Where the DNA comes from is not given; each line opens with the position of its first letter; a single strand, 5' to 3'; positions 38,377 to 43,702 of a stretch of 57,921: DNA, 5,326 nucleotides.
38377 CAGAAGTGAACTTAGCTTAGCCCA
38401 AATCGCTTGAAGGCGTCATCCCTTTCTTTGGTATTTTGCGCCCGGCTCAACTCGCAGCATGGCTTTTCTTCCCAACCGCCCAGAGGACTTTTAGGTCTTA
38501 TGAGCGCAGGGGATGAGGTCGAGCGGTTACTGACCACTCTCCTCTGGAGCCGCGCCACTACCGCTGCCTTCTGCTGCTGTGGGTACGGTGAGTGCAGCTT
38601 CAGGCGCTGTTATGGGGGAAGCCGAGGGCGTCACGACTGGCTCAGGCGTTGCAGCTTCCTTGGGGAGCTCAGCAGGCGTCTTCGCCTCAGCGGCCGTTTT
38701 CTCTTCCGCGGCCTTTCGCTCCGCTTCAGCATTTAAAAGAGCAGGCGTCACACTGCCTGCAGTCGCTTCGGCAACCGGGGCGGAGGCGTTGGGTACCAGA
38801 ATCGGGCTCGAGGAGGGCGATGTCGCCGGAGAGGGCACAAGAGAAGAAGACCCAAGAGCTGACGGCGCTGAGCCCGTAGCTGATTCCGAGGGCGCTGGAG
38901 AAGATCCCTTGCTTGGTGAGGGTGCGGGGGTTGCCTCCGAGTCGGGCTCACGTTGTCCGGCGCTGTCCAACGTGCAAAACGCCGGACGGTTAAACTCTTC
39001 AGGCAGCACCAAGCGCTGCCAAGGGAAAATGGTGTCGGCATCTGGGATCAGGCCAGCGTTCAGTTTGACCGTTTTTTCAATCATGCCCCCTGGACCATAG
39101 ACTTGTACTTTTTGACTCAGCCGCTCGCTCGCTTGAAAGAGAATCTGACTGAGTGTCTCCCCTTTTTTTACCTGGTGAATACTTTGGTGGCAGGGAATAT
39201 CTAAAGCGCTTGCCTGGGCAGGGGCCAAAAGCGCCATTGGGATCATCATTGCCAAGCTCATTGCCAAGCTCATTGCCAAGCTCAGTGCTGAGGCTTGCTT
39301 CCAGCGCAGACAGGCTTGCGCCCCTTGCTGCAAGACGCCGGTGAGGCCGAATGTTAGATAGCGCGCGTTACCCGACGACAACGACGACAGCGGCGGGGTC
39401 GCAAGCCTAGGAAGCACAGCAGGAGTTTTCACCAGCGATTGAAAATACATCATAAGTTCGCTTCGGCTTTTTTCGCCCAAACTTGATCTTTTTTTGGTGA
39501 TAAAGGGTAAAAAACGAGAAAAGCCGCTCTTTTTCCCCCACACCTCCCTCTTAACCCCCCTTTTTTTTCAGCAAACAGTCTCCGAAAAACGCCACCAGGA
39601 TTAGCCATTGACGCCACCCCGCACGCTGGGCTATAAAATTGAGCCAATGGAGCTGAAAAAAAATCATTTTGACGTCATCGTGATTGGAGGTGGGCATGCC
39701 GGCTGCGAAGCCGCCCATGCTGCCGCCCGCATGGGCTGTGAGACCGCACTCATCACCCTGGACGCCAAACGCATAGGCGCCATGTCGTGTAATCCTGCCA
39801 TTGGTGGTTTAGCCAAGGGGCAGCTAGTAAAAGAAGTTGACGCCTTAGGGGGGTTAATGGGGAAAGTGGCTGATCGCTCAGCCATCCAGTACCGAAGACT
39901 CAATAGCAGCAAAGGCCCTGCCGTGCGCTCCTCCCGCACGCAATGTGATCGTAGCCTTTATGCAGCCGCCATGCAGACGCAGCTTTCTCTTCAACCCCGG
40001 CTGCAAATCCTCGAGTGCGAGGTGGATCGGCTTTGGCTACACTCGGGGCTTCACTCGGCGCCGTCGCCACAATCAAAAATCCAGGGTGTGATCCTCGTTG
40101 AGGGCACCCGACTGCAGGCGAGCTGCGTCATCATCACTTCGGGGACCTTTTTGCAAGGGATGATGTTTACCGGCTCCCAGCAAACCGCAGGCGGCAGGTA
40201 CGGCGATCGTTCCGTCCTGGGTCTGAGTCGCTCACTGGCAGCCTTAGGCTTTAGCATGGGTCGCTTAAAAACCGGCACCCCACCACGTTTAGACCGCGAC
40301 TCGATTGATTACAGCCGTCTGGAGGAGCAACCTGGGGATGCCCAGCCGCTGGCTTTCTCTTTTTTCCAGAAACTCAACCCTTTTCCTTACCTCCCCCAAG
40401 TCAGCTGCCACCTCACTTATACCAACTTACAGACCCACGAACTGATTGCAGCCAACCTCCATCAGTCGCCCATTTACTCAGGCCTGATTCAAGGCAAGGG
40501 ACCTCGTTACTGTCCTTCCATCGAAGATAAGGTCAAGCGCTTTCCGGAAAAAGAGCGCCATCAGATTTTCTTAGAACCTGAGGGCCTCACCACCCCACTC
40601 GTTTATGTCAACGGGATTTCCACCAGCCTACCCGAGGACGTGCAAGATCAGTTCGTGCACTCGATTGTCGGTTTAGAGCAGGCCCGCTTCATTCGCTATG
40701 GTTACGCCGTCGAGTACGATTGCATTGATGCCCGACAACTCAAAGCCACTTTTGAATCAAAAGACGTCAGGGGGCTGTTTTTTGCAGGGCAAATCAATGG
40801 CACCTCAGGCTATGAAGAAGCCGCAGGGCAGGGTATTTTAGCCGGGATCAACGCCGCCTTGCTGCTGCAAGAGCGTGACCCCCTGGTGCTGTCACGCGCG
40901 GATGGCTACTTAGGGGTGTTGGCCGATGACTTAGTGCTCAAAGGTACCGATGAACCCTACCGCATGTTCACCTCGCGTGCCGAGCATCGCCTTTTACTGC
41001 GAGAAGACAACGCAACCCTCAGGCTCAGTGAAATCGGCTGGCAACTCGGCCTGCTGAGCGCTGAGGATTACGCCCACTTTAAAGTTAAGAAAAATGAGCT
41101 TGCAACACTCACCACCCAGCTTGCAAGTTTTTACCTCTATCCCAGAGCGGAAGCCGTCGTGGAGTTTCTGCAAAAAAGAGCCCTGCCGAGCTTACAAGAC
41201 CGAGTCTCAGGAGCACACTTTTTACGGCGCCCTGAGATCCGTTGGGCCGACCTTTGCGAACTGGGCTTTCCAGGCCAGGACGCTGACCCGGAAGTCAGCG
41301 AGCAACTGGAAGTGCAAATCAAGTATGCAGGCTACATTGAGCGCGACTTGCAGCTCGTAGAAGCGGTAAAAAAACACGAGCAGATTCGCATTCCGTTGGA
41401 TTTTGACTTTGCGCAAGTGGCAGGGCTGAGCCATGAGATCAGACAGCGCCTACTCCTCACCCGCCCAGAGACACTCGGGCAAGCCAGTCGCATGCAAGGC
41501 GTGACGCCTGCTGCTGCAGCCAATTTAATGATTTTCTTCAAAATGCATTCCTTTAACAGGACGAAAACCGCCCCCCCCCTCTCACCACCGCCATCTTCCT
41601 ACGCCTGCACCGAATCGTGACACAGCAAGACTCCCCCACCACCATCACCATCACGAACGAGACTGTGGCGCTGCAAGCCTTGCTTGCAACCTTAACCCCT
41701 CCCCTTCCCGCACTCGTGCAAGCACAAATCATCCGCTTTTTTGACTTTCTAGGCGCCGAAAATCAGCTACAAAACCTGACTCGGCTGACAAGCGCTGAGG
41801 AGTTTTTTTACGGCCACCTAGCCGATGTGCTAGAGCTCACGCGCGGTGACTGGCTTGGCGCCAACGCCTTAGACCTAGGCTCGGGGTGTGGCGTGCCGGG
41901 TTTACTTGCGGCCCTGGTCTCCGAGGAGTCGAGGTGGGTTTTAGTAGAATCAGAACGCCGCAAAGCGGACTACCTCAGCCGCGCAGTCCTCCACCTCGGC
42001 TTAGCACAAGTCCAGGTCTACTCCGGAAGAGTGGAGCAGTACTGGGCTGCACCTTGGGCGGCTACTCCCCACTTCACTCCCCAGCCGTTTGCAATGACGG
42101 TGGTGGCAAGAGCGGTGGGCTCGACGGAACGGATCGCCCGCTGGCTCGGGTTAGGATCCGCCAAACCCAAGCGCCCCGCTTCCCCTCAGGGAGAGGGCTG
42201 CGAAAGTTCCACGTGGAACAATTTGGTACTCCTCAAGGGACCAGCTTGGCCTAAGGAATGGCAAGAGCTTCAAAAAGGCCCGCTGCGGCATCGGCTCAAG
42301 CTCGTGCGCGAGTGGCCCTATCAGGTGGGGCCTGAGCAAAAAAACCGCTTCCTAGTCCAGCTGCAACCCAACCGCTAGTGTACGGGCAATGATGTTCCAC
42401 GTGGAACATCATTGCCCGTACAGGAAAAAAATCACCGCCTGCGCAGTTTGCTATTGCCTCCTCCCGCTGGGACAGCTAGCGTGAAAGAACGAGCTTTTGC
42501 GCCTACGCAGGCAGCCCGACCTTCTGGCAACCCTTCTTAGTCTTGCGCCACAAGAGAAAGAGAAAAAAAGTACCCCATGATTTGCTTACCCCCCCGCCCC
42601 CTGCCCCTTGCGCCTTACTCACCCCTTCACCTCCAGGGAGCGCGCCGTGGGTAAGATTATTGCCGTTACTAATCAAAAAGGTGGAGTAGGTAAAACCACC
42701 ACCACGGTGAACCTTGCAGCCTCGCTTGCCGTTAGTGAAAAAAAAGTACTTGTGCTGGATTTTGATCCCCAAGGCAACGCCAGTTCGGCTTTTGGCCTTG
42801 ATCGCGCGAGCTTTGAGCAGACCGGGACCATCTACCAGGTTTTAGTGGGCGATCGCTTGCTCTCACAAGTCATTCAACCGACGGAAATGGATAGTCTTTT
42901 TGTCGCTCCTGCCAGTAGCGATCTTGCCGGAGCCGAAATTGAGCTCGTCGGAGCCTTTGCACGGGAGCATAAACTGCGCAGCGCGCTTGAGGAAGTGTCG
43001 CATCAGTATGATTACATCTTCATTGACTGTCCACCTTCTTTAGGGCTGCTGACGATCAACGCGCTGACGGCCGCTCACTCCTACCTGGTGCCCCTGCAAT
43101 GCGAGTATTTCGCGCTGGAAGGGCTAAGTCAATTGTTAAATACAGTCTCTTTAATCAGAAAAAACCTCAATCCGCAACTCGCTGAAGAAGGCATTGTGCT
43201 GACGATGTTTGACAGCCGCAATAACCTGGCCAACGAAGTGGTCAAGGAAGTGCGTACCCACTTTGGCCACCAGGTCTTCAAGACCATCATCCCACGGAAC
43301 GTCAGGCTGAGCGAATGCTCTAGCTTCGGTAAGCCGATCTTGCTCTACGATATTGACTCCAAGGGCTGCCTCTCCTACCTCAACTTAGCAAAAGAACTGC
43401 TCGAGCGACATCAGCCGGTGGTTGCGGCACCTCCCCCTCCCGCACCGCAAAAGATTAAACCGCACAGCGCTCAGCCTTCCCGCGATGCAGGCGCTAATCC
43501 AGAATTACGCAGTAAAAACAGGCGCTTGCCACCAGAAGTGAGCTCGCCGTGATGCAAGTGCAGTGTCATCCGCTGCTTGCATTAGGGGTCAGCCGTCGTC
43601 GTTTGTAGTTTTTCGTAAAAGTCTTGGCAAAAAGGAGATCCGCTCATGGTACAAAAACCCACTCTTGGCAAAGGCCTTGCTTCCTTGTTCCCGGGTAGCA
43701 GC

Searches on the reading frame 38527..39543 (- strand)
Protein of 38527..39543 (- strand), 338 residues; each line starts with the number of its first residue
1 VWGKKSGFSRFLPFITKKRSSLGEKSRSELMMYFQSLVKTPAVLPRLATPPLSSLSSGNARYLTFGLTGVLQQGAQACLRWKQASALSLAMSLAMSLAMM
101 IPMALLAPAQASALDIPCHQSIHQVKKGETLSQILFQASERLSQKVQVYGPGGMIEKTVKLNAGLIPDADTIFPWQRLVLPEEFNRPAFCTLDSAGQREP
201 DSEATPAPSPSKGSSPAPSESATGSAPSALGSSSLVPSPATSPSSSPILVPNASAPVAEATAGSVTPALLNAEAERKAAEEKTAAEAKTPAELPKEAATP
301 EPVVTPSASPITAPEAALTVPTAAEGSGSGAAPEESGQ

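Call 10: search_protein_families(library=pfam, proteins=[window:38527-39543:-], max_evalue=0.01)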
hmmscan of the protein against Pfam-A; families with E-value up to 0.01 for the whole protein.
window:38527-39543:- (338 aa): 0 families

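Call 33: search_protein_families(library=ncbifam, proteins=[window:38527-39543:-], max_evalue=0.001)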
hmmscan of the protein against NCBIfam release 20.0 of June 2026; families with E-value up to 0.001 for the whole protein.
window:38527-39543:- (338 aa): 1 family
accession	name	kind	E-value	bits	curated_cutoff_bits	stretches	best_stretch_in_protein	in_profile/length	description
NF008399.0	PRK11198.1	equivalog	0.00043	20.7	134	1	120-183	95-148/149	peptidoglycan-binding protein LysM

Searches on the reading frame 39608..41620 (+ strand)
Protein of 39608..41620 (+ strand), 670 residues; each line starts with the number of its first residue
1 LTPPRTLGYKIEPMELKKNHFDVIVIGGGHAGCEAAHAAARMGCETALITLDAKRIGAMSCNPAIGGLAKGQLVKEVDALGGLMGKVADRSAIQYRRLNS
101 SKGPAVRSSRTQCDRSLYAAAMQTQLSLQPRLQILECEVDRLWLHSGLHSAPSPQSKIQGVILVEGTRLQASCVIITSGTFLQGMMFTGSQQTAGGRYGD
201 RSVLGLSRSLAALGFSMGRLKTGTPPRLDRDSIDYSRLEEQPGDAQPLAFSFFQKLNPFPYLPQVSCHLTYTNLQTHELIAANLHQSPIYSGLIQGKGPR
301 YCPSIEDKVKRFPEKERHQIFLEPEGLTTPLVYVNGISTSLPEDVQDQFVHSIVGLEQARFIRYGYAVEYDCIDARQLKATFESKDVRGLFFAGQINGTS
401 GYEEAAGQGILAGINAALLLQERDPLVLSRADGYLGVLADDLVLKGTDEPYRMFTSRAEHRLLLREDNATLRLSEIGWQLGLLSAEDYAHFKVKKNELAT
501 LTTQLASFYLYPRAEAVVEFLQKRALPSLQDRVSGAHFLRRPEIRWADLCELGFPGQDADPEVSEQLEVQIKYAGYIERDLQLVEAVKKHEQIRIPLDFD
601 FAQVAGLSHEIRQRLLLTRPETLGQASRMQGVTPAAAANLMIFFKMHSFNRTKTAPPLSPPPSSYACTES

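Call 11: search_protein_families(library=pfam, proteins=[window:39608-41620:+], max_evalue=0.01)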
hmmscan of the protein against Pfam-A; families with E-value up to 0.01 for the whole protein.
window:39608-41620:+ (670 aa): 9 families
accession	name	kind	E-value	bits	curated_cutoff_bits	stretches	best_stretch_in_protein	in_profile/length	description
PF01134.28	GIDA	-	2.3e-159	531.1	22.1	1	22-423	1-390/391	Glucose inhibited division protein A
PF13932.14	SAM_GIDA_C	-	9.9e-22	77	27.1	1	585-641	1-57/57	tRNA modifying enzyme MnmG/GidA C-terminal helical bundle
PF21680.2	GIDA_C_1st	-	1.7e-17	64.4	24.7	1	486-579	2-94/96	tRNA modifying enzyme MnmG/GidA C-terminal helical domain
PF12831.13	FAD_oxidored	-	1.3e-07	31.7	27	1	22-93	1-70/416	FAD dependent oxidoreductase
PF07992.20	Pyr_redox_2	-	9.9e-06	25.6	26.1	1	21-54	1-33/291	Pyridine nucleotide-disulphide oxidoreductase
PF00890.30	FAD_binding_2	-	5.5e-05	23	20.4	1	22-54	1-33/414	FAD binding domain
PF00070.33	Pyr_redox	-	0.00043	21.2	22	1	23-51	2-30/82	Pyridine nucleotide-disulphide oxidoreductase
PF03486.20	HI0933_like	-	0.00075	19.5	50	0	22-50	2-30/244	HI0933-like protein Rossmann domain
PF01262.27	AlaDh_PNT_C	-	0.001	18.9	23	1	22-55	30-63/214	Alanine dehydrogenase/PNT, C-terminal domain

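Call 22: find_homologous_proteins(query=window:39608-41620:+, max_evalue=1e-50)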
Query window:39608-41620:+ (670 aa): 8000 proteins with E <= 1e-50 among 8000 candidates; the best 120 are listed.
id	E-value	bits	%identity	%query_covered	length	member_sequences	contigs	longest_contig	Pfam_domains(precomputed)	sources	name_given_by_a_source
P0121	0.0e+0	1520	100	100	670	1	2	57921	PF07992.21,PF21680.3,PF01134.29,PF13932.16,PF12831.14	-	-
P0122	1.0e-287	974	67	95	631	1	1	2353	PF21680.3,PF01134.29,PF13932.16,PF12831.14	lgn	-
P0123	3.1e-281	953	66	94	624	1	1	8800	PF07992.21,PF21680.3,PF01134.29,PF13932.16,PF12831.14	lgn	-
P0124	3.0e-278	943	66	95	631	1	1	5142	PF21680.3,PF01134.29,PF13932.16,PF12831.14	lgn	-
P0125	1.8e-277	940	66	94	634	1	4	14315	PF21680.3,PF01134.29,PF13932.16,PF12831.14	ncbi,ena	-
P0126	7.0e-277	938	67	94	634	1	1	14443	PF07992.21,PF21680.3,PF01134.29,PF13932.16,PF12831.14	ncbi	-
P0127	2.2e-276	937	67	94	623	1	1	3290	PF01266.31,PF00890.31,PF07992.21,PF03486.21,PF21680.3,PF01134.29,PF13932.16,PF12831.14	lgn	-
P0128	4.0e-275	933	66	94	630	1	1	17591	PF07992.21,PF03486.21,PF21680.3,PF01134.29,PF13932.16,PF12831.14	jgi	jgi:tRNA uridine 5-carboxymethylaminomethyl modification enzyme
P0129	6.3e-275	932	66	94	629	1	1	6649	PF21680.3,PF01134.29,PF13932.16,PF12831.14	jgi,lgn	-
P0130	2.0e-274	930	65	94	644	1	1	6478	PF00890.31,PF07992.21,PF03486.21,PF21680.3,PF01134.29,PF13932.16,PF12831.14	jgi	jgi:tRNA uridine 5-carboxymethylaminomethyl modification enzyme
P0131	6.4e-274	929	66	94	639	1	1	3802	PF07992.21,PF21680.3,PF01134.29,PF13932.16,PF12831.14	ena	-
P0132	4.5e-273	926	65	94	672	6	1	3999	PF21680.3,PF01134.29,PF13932.16,PF12831.14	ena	-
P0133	7.5e-273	925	65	94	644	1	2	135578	PF07992.21,PF21680.3,PF01134.29,PF13932.16,PF12831.14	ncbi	-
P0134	1.4e-271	921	65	94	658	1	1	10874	PF00890.31,PF07992.21,PF21680.3,PF01134.29,PF13932.16,PF12831.14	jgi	jgi:tRNA uridine 5-carboxymethylaminomethyl modification enzyme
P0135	2.1e-271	920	65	94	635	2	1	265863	PF00890.31,PF07992.21,PF21680.3,PF01134.29,PF13932.16,PF12831.14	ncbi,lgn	-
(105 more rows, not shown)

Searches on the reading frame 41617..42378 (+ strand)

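Call 11: search_protein_families(library=pfam, proteins=[window:41617-42378:+], max_evalue=0.01)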
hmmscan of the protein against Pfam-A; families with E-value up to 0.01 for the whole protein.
window:41617-42378:+ (253 aa): 1 family
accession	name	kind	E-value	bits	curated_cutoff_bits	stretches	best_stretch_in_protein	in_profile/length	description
PF02527.21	GidB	-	6.6e-21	74.9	27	1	36-177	3-134/184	rRNA small subunit methyltransferase G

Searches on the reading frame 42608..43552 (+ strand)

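Call 11: search_protein_families(library=pfam, proteins=[window:42608-43552:+], max_evalue=0.01)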
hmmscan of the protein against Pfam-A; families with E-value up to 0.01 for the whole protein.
window:42608-43552:+ (314 aa): 7 families
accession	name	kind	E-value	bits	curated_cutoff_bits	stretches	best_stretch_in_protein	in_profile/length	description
PF13614.12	AAA_31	-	9.6e-65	218.3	27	1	16-191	2-175/177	AAA domain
PF01656.29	CbiA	-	2.7e-28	98.9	25.4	1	18-244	1-125/125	CobQ/CobB/MinD/ParA nucleotide binding domain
PF10609.15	ParA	-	8.2e-13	48.8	27.1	1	14-148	2-126/246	NUBPL iron-transfer P-loop NTPase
PF06564.18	CBP_BcsQ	-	2e-11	44.3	21.3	1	16-262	2-231/234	Cellulose biosynthesis protein BcsQ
PF09140.17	MipZ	-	7.3e-11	42.3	20.7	1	17-71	2-56/262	ATPase MipZ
PF00142.24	Fer4_NifH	-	5.9e-09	36.2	25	1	23-59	7-43/271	4Fe-4S iron sulfur cluster binding proteins, NifH/frxC family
PF02374.21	ArsA_ATPase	-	5.8e-08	32.7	24.3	1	23-65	8-50/305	Anion-transporting ATPase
